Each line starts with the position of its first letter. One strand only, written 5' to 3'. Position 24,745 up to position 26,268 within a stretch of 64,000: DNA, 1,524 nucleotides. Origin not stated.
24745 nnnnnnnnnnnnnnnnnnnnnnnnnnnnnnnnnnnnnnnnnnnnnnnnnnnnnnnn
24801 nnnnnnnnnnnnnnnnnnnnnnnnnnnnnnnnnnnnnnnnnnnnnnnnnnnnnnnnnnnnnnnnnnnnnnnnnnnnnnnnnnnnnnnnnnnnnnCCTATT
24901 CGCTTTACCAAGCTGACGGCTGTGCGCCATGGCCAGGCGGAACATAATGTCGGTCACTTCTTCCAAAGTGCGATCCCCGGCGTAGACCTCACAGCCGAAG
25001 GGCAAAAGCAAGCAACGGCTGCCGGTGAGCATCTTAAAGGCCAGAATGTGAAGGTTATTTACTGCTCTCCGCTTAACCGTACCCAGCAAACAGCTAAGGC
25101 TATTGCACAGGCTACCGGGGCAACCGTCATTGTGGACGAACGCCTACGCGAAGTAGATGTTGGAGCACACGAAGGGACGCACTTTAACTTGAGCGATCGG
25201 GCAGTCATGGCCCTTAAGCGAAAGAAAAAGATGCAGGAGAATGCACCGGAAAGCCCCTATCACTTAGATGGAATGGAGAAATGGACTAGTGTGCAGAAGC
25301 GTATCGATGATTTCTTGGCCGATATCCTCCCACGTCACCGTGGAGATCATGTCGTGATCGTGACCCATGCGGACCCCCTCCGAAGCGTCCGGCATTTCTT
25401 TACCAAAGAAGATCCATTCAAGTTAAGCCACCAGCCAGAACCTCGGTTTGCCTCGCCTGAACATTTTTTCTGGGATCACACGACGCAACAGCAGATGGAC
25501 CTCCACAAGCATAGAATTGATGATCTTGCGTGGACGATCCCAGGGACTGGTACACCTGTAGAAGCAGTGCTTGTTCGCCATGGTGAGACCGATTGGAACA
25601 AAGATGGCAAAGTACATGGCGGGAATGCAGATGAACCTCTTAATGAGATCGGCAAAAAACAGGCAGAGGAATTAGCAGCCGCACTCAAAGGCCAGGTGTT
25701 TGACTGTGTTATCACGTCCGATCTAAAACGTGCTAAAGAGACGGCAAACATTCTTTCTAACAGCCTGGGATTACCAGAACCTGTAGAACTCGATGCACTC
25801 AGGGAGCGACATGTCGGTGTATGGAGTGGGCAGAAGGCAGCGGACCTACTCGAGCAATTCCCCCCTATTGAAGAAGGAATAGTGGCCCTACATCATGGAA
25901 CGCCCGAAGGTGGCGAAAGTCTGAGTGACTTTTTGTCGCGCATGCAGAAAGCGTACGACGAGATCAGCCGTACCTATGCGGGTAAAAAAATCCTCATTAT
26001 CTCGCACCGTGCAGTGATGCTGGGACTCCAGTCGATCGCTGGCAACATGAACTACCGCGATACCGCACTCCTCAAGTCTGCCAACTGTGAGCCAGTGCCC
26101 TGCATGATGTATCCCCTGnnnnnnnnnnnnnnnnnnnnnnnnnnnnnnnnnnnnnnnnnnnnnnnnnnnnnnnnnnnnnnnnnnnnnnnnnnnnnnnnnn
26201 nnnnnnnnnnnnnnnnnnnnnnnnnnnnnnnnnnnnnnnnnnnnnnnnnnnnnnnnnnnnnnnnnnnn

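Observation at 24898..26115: Isoleucyl-tRNA synthetase with two complete histidine-phosphatase (PGAM-like) domains inserted in its catalytic core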

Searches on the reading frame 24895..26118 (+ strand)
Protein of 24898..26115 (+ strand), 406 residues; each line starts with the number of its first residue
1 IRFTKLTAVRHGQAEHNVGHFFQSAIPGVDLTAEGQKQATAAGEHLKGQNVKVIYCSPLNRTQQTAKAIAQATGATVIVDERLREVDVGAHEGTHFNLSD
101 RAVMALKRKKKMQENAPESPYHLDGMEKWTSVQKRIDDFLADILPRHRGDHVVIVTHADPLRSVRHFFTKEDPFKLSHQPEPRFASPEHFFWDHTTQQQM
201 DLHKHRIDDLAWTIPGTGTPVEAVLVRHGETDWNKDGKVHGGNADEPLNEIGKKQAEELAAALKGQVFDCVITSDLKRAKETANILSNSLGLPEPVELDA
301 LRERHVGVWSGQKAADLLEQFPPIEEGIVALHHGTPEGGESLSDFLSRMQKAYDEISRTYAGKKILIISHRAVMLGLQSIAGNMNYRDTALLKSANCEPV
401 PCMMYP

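Call 4: search_protein_families(library=ncbifam, proteins=[window:24898-26115:+], max_evalue=0.01)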
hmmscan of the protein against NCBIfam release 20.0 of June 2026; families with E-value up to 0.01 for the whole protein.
window:24898-26115:+ (406 aa): 22 families
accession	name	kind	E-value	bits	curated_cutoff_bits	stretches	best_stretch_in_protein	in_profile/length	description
TIGR03162.1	ribazole_cobC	equivalog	3e-60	202.7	162.9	2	224-397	2-171/176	alpha-ribazole phosphatase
NF005567.0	PRK07238.1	equivalog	3.6e-58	197.7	326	2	201-371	158-327/378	bifunctional RNase H/acid phosphatase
NF038349.1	dPGM_arch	equivalog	1.6e-49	168.5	225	2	9-164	4-144/194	2,3-diphosphoglycerate-dependent phosphoglycerate mutase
NF045917.1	PhserinePhPspA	equivalog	1.6e-46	158.6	350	2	5-164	3-157/211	phosphoserine phosphatase PspA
NF002901.0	PRK03482.1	equivalog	1.4e-39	135.9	261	2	224-379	5-159/215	2,3-diphosphoglycerate-dependent phosphoglycerate mutase GpmB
NF011580.0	PRK15004.1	equivalog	2.2e-38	132.3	250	2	224-374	4-153/203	adenosylcobalamin/alpha-ribazole phosphatase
TIGR03848.1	MSMEG_4193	subfamily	2.2e-36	125.2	203.85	2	8-164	4-159/204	MSMEG_4193 family putative phosphomutase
NF009994.0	PRK13463.1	equivalog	6.6e-28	97.9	277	2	6-162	5-156/203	phosphoserine phosphatase 1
NF002339.0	PRK01295.1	equivalog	4e-27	95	316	2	224-373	6-161/206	2,3-bisphosphoglycerate-dependent phosphoglycerate mutase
TIGR01258.1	pgm_1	subfamily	9.8e-23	80.8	81.7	2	223-321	3-104/245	2,3-bisphosphoglycerate-dependent phosphoglycerate mutase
NF009993.0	PRK13462.1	equivalog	1.6e-22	80.2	226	2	224-371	9-148/203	acid phosphatase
NF010713.0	PRK14115.1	equivalog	1.3e-21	77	305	2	223-321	4-105/248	2,3-diphosphoglycerate-dependent phosphoglycerate mutase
NF010718.0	PRK14120.1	equivalog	1.1e-20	74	366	2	222-321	6-108/249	phosphoglyceromutase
NF002217.0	PRK01112.1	equivalog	3.3e-17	62.6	320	2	224-285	5-65/228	2,3-bisphosphoglycerate-dependent phosphoglycerate mutase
NF010715.0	PRK14117.1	equivalog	8.4e-17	61.4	421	2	222-321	3-105/230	phosphoglycerate mutase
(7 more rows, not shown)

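Call 42: find_related_loci(query=A3, collection=genome_contigs, flank=8000)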
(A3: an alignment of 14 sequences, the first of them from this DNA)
Query A3 (408 aa) in genome_contigs; peptide patterns used: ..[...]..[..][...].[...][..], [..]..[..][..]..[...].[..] (x = any residue, [..] = any of these).
600 stretches matched a pattern (row limit reached: there are more); 419 encode a relative of the query (tblastn E <= 1e-3); the best 80 are kept; 80 distinct loci.
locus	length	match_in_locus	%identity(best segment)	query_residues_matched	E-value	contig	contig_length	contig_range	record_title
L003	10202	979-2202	82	1-408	0e+0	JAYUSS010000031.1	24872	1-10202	MAG: Candidatus Peregrinibacteria bacterium isolate GL117_UP_metabinner_13 GL117_UP_metabinner_13_30, whole genome shotg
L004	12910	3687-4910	55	2-408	1e-137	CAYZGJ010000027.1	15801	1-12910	MAG TPA_asm: uncultured Candidatus Peribacteria bacterium isolate SRP193661_co1_200 genome assembly, contig: NODE_3822_l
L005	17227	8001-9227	50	2-408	2e-132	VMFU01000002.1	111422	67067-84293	MAG: Candidatus Peregrinibacteria bacterium Gr01-1014_25 G01um101425_scaffold_45, whole genome shotgun sequence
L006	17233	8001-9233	51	2-408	4e-132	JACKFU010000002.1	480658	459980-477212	MAG: Candidatus Peribacteria bacterium isolate HK-STAS-PATE-13 HK-STAS-PATE-13_2, whole genome shotgun sequence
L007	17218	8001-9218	50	1-408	9e-132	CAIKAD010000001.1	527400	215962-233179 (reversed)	uncultured Candidatus Peregrinibacteria bacterium isolate LaPlata_bin-1026 genome assembly, contig: bin-1026:1/5, whole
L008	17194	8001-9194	48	1-397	4e-128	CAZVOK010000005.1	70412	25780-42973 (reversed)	MAG TPA_asm: uncultured Candidatus Peribacteria bacterium isolate binchicken_co105_403 genome assembly, contig: NODE_413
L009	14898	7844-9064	49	2-408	7e-128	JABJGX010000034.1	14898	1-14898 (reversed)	MAG: Candidatus Peregrinibacteria bacterium isolate SI074_bin159 k141_16129, whole genome shotgun sequence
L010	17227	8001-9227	48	1-408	2e-127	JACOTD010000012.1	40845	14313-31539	MAG: Candidatus Peregrinibacteria bacterium isolate NC_groundwater_35_Pr7_B-0.1um_58_27 FFV18_Bp1_scaffold_15338, whole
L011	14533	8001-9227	49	2-408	5e-127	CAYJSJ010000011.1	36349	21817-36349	MAG TPA_asm: uncultured Candidatus Peribacteria bacterium isolate ERP125453_co1_464 genome assembly, contig: NODE_904_le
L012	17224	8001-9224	47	1-408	4e-127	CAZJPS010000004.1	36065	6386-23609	MAG TPA_asm: uncultured Candidatus Peribacteria bacterium isolate binchicken_co346_29 genome assembly, contig: NODE_186_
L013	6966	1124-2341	48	1-408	6e-126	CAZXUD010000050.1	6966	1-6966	MAG TPA_asm: uncultured Candidatus Peribacteria bacterium isolate binchicken_co105_49 genome assembly, contig: NODE_1443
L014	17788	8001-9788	50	2-408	2e-125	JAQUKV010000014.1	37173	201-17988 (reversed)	MAG: Candidatus Peribacteraceae bacterium isolate STD1_115 NODE_2186_length_37173_cov_10.198564_Sandtown_D1, whole genom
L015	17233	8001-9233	46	1-408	1e-125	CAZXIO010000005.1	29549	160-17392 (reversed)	MAG TPA_asm: uncultured Candidatus Peribacteria bacterium isolate ERP125453_co2_86 genome assembly, contig: NODE_424_len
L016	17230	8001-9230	47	1-408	7e-125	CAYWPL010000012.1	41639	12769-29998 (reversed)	MAG TPA_asm: uncultured Candidatus Peribacteria bacterium isolate SRP192515_co2_160 genome assembly, contig: NODE_602_le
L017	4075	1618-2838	50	2-397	2e-126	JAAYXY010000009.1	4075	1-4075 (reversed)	MAG: Candidatus Peribacteria bacterium isolate AS06rmzACSIP_191 77463_AS06, whole genome shotgun sequence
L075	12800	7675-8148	34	225-374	9e-17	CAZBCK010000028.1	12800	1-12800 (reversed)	MAG TPA_asm: uncultured Candidatus Saccharibacteria bacterium isolate binchicken_co256_1022 genome assembly, contig: NOD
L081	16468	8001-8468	32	7-371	2e-16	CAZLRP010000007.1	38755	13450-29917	MAG TPA_asm: uncultured Candidatus Saccharibacteria bacterium isolate binchicken_co220_141 genome assembly, contig: NODE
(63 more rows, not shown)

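Call 46: predict_structure(alignment_id=A3)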
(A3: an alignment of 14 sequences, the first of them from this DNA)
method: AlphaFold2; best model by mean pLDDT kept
length: 408 residues; sequences in the alignment: 14
mean_pLDDT: 89.3   pTM: 0.83
mean pLDDT of the five models: 89.3, 87.8, 87.8, 87.2, 85.4
residues with pLDDT >= 90: 249; 70-90: 135; 50-70: 19; < 50: 5
segments of 3 or more residues with pLDDT < 50: 205-209
pLDDT, mean of each block of 10 residues (from residue 1): 91 89 86 97 96 95 98 97 89 78 80 82 84 94 90 94 93 86 92 86 55 64 96 93 89 98 95 97 98 95 93 90 71 87 91 94 97 93 87 89 91
secondary structure, 60 per line:
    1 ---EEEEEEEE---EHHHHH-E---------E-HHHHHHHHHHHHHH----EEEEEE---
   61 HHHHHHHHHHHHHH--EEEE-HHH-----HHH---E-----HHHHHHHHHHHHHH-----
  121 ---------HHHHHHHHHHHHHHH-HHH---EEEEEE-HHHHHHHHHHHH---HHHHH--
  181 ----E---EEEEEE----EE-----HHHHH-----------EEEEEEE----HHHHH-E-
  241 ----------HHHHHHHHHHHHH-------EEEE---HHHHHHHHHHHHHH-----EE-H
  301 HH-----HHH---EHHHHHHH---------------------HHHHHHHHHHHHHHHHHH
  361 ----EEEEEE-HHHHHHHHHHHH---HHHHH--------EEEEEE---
elements in order: E4-11 H16-20 H34-47 E52-57 H61-74 E77-80 H102-115 H130-144 E152-157 H159-170 H174-178 E189-194 H206-210 E222-228 H233-237 H251-263 E271-274 H278-291 H315-321 H343-360 E365-370 H372-383 H387-391 E400-405

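Call 49: fold_search(model_id=the predicted structure, library=pdb)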
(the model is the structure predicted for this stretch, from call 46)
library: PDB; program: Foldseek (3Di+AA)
matches with E <= 10: 1354; with E <= 0.001: 310
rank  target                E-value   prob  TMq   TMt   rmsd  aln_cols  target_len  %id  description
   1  1h2e                  2.5e-14  1.00  0.42  0.78   3.9       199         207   27  BACILLUS STEAROTHERMOPHILUS PHOE (previously known as yhfr) in complex with phosphate (released 2002-08-12)
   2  1e58                  3.6e-14  1.00  0.41  0.65   7.0       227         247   22  E.coli cofactor-dependent phosphoglycerate mutase (released 2001-03-20)
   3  3lnt_A                5.2e-14  1.00  0.39  0.63   7.5       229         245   21  Crystal structure of phosphoglyceromutase from Burkholderia Pseudomallei 1710B with bound malonic acid (released 2010-02-09)
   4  4ij6_A                5.6e-14  1.00  0.41  0.78   2.1       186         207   27  Crystal Structure of a Novel-type Phosphoserine Phosphatase Mutant (H9A) from <i>Hydrogenobacter thermophilus</i> TK-6 (released 2013-03-20)
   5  1xq9_A                5.9e-14  1.00  0.40  0.64   6.9       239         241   20  Structure of Phosphoglycerate Mutase from Plasmodium falciparum at 2.6 Resolution (released 2004-12-21)
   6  3kkk_A                7.1e-14  1.00  0.41  0.68   5.1       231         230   19  Y92C catalytic residue mutant of Phosphoglycerate Mutase from Plasmodium falciparum (released 2009-11-17)
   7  1ebb                  7.6e-14  1.00  0.42  0.81   3.7       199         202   26  Bacillus stearothermophilus YhfR (released 2002-02-11)
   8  4ij6_B                8.5e-14  1.00  0.41  0.80   2.0       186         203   27  Crystal Structure of a Novel-type Phosphoserine Phosphatase Mutant (H9A) from <i>Hydrogenobacter thermophilus</i> TK-6 (released 2013-03-20)
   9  3d8h_B                8.5e-14  1.00  0.40  0.66   5.5       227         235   22  Crystal structure of phosphoglycerate mutase from Cryptosporidium parvum, cgd7_4270 (released 2008-07-15)
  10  3kkk_B                1.1e-13  1.00  0.40  0.68   4.0       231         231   21  Y92C catalytic residue mutant of Phosphoglycerate Mutase from Plasmodium falciparum (released 2009-11-17)
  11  4ij5_A                1.5e-13  1.00  0.41  0.78   2.4       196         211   26  Crystal Structure of a Novel-type Phosphoserine Phosphatase from <i>Hydrogenobacter thermophilus</i> TK-6 (released 2013-03-20)
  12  9mmh_A                1.5e-13  1.00  0.39  0.74   4.8       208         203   25  HFP (histidine family phosphatase) that catalyzes essential dephosphorylation for riboflavin biosynthesis (released 2025-04-09)
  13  4odi_D                1.9e-13  1.00  0.40  0.67   5.1       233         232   19  2.6 Angstrom Crystal Structure of Putative Phosphoglycerate Mutase 1 from Toxoplasma gondii (released 2014-01-22)
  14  3fdz_B                2.1e-13  1.00  0.40  0.68   7.1       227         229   22  Crystal structure of phosphoglyceromutase from burkholderia pseudomallei 1710b with bound 2,3-diphosphoglyceric acid a (released 2009-01-13)
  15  9o8j_A                2.6e-13  1.00  0.41  0.69   4.4       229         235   19  Crystal structure of Phosphoglycerate mutase from Trichomonas vaginalis (sulfate bound) (released 2025-04-23)
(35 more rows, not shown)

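Call 64: search_protein_families(library=pfam, proteins=[L075:5779-9819:+, L014:6378-11402:+], max_evalue=0.001)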
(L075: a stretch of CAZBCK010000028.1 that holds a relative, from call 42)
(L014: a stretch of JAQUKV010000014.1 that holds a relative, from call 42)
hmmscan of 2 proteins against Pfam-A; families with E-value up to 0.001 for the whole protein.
L075:5779-9819:+ (1346 aa): 7 families
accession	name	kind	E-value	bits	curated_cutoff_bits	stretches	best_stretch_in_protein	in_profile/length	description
PF00133.28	tRNA-synt_1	-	2.3e-136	455.3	22.7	2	18-629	2-271/414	tRNA synthetases class I (I, L, M and V)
PF00300.27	His_Phos_1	-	1e-37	130.1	21.7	1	633-832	2-190/194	Histidine phosphatase superfamily (branch 1)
PF08264.19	Anticodon_1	-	1.5e-31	109.7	25.1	1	1038-1194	1-146/148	Anticodon-binding domain of tRNA ligase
PF19302.4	DUF5915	-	4e-21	75.9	27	1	1231-1343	88-191/195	Domain of unknown function (DUF5915)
PF09334.17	tRNA-synt_1g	-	1.1e-17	64.3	20.1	2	48-194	8-135/391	tRNA synthetases class I (M)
PF01406.26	tRNA-synt_1e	-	1.6e-06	28.2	27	1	907-982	227-299/301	tRNA synthetases class I (C) catalytic domain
PF13603.12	tRNA-synt_1_2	-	0.00011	22.2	25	1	369-414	98-143/185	Leucyl-tRNA synthetase, editing domain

L014:6378-11402:+ (1675 aa): 5 families
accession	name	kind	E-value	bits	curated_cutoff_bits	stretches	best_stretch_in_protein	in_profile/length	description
PF00300.27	His_Phos_1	-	5.6e-130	431.2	21.7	3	767-945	3-181/194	Histidine phosphatase superfamily (branch 1)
PF00133.28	tRNA-synt_1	-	1.2e-128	429.9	22.7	2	88-541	20-268/414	tRNA synthetases class I (I, L, M and V)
PF19302.4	DUF5915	-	2.4e-24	86.4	27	1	1494-1670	3-192/195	Domain of unknown function (DUF5915)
PF08264.19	Anticodon_1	-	8.3e-22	78.1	25.1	1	1310-1472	1-145/148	Anticodon-binding domain of tRNA ligase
PF09334.17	tRNA-synt_1g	-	2.7e-16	59.7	20.1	1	100-246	8-135/391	tRNA synthetases class I (M)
